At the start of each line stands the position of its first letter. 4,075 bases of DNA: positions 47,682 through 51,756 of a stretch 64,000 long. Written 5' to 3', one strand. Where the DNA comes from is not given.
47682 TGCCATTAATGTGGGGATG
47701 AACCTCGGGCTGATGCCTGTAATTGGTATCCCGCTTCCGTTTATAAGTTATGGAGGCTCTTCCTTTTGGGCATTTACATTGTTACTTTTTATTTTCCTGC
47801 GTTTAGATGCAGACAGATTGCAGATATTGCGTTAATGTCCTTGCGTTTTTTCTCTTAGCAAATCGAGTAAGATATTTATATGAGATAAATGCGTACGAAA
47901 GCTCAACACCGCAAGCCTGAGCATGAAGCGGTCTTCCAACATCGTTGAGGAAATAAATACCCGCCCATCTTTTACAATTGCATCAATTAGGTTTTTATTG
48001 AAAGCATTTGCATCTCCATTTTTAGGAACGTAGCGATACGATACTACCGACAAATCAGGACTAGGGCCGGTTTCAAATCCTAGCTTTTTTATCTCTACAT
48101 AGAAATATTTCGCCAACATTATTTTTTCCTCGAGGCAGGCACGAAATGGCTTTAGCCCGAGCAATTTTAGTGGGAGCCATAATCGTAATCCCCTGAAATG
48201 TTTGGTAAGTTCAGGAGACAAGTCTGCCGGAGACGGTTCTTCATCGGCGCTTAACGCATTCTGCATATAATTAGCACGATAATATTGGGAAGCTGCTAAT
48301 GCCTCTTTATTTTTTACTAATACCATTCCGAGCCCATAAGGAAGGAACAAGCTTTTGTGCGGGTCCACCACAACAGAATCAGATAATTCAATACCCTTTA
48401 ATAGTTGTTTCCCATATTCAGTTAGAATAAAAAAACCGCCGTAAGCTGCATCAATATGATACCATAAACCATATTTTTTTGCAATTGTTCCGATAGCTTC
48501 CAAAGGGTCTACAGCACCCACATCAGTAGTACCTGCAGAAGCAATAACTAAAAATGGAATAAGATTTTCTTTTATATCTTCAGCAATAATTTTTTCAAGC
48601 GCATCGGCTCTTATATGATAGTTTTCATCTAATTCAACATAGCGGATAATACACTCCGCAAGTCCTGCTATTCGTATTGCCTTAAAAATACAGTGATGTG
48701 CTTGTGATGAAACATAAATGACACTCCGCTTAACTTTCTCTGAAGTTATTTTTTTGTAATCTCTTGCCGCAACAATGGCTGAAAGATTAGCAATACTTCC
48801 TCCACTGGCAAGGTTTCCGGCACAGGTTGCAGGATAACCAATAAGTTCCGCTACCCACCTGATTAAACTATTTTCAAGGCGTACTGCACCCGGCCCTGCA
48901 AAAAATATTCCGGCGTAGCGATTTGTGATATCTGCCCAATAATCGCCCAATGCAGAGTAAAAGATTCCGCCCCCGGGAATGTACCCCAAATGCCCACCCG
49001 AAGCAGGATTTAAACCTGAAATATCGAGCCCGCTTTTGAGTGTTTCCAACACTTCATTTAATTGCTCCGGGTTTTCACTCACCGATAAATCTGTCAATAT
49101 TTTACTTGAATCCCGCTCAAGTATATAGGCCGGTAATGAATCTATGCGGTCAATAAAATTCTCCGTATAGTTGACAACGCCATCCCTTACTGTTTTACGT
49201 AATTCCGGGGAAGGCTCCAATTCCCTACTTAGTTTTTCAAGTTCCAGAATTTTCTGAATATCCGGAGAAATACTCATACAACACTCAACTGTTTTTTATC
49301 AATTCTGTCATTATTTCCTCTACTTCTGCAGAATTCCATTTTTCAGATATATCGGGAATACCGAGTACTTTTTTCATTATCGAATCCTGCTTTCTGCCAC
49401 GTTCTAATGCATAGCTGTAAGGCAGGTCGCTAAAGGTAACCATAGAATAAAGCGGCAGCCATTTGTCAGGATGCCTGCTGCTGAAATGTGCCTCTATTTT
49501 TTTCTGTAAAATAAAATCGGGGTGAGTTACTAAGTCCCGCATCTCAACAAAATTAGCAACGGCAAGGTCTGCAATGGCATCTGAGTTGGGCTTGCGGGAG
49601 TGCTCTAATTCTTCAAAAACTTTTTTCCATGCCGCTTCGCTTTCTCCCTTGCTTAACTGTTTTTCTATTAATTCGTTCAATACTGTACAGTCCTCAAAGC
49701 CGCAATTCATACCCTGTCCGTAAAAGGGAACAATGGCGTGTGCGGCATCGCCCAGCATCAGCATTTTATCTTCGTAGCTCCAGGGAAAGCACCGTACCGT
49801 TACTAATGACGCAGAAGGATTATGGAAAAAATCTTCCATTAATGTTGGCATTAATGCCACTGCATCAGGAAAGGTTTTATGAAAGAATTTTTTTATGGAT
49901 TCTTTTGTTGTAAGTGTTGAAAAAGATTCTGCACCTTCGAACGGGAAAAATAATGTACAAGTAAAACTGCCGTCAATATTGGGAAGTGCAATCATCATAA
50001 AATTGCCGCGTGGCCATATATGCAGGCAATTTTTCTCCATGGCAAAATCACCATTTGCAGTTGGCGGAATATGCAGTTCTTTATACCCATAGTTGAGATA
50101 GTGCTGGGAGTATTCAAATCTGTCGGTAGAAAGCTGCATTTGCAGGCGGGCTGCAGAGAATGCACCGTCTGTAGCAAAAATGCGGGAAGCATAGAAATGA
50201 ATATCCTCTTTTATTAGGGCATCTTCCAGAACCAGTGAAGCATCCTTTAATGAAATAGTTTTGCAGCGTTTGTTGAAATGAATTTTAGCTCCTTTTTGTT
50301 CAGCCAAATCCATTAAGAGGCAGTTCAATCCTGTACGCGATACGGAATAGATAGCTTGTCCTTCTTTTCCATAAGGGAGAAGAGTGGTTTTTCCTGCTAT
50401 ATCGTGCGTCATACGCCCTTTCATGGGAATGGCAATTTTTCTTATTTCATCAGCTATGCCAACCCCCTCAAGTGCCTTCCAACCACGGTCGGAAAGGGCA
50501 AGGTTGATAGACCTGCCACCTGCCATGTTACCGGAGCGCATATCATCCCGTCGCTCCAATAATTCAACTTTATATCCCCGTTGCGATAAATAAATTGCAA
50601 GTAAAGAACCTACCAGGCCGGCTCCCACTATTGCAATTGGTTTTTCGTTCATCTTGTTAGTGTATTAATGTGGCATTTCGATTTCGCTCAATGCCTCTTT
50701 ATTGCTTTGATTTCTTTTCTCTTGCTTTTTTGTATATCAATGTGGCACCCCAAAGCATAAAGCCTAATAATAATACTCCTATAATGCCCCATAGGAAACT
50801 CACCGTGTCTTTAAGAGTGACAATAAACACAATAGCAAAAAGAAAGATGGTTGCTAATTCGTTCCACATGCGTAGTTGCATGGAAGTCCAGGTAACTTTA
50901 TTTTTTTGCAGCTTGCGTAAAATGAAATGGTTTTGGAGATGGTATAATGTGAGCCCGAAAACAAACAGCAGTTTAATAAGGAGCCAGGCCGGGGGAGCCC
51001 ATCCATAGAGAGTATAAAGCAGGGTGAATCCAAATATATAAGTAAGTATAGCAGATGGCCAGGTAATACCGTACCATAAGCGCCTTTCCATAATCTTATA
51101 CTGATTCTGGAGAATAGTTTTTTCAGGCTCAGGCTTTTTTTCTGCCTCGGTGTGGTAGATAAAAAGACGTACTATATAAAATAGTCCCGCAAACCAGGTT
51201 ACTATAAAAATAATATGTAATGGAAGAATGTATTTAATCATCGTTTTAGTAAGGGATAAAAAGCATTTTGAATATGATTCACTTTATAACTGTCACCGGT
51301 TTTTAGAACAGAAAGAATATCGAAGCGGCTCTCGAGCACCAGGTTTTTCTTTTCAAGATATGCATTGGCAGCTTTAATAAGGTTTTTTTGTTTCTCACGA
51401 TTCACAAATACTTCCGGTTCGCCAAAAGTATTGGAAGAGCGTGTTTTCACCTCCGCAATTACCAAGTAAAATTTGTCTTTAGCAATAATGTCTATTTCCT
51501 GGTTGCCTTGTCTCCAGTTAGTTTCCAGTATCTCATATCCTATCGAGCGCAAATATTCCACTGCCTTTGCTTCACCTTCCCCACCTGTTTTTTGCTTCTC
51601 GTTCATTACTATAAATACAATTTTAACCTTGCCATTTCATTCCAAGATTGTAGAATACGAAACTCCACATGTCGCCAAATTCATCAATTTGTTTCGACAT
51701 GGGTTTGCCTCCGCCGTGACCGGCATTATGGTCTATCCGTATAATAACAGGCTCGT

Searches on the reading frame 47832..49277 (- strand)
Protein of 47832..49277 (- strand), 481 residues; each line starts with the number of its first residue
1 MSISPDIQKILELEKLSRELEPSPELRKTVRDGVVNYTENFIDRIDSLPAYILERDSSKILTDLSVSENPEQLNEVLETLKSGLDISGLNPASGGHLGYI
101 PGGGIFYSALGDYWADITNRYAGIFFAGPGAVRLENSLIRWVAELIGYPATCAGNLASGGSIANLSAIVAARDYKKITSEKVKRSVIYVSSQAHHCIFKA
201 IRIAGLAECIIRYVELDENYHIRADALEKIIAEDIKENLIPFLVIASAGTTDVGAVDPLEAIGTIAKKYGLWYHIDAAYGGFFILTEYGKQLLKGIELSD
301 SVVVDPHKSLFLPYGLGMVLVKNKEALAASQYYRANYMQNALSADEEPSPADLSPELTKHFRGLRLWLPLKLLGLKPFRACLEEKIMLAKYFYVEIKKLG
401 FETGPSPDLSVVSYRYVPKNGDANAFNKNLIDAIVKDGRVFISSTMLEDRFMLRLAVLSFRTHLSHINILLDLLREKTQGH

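Call 48: search_protein_families(library=pfam, proteins=[window:47832-49277:-], max_evalue=0.0001)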
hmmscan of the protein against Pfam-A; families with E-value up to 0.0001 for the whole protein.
window:47832-49277:- (481 aa): 5 families
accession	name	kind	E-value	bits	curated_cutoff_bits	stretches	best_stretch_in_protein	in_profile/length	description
PF00282.25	Pyridoxal_deC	-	2.7e-58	197.9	27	1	60-416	6-374/375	Pyridoxal-dependent decarboxylase conserved domain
PF05889.19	SepSecS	-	7.2e-10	38.6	21.1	1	133-329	56-244/389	O-phosphoseryl-tRNA(Sec) selenium transferase, SepSecS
PF00266.25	Aminotran_5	-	7.7e-08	32.1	21.5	1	181-280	86-179/371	Aminotransferase class-V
PF00155.27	Aminotran_1_2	-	3.7e-06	26.8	19.7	1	182-283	89-192/361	Aminotransferase class I and II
PF01212.27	Beta_elim_lyase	-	1.3e-05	25.1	27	1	142-326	41-215/288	Beta-eliminating lyase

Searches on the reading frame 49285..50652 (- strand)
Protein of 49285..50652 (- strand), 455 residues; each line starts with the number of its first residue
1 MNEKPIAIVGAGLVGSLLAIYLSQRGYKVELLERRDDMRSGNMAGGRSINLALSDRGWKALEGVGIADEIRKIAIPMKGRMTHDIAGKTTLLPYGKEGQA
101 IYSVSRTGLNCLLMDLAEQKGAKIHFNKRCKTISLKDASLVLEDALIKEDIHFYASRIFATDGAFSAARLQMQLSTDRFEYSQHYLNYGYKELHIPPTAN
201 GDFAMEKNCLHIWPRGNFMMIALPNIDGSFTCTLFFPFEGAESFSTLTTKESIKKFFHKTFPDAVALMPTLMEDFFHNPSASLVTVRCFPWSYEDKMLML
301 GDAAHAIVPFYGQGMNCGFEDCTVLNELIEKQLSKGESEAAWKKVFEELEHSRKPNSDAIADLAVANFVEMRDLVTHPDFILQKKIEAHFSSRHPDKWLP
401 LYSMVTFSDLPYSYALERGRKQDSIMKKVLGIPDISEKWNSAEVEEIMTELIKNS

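Call 48: search_protein_families(library=pfam, proteins=[window:49285-50652:-], max_evalue=0.0001)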
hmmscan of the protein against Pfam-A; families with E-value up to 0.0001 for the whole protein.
window:49285-50652:- (455 aa): 6 families
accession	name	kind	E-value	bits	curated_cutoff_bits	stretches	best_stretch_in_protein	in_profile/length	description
PF01494.25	FAD_binding_3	-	5.9e-23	82.1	22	1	5-334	3-323/349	FAD binding domain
PF01266.30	DAO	-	1.6e-09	38.2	27.9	1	6-41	2-37/353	FAD dependent oxidoreductase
PF13450.12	NAD_binding_8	-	1.6e-07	31.9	21.9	1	8-48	1-40/68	NAD(P)-binding Rossmann-like domain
PF00070.33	Pyr_redox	-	3.6e-06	27.8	22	0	6-39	2-35/82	Pyridine nucleotide-disulphide oxidoreductase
PF07992.20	Pyr_redox_2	-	6.8e-05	22.9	26.1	0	4-39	143-178/291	Pyridine nucleotide-disulphide oxidoreductase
PF02558.23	ApbA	-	8.6e-05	22.6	22.2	0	6-37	1-32/150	Ketopantoate reductase PanE/ApbA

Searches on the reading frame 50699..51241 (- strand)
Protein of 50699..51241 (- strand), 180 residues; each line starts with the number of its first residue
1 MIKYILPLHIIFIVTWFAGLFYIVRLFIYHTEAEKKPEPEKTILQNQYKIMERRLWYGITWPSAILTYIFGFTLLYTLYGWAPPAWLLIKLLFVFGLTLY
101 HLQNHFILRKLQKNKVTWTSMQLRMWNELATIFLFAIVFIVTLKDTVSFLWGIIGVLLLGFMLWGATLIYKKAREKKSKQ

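Call 48: search_protein_families(library=pfam, proteins=[window:50699-51241:-], max_evalue=0.0001)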
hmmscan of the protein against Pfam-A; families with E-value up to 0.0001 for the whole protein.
window:50699-51241:- (180 aa): 2 families
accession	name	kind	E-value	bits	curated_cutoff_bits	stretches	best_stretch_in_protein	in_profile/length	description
PF03653.18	UPF0093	-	3.5e-37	128.4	34.2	1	2-145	5-145/146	Uncharacterised protein family (UPF0093)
PF05425.18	CopD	-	3e-05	24.8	32.1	1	56-142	7-103/105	Copper resistance protein D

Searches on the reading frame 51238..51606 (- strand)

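Call 48: search_protein_families(library=pfam, proteins=[window:51238-51606:-], max_evalue=0.0001)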
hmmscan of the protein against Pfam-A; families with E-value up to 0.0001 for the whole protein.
window:51238-51606:- (122 aa): 2 families
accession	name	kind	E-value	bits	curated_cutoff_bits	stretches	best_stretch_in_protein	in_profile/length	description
PF02021.23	UPF0102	-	7.5e-27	94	23.6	1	11-100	1-80/80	Uncharacterised protein family UPF0102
PF08378.17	NERD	-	5.7e-07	30.5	22.1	1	8-86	2-90/111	Nuclease-related domain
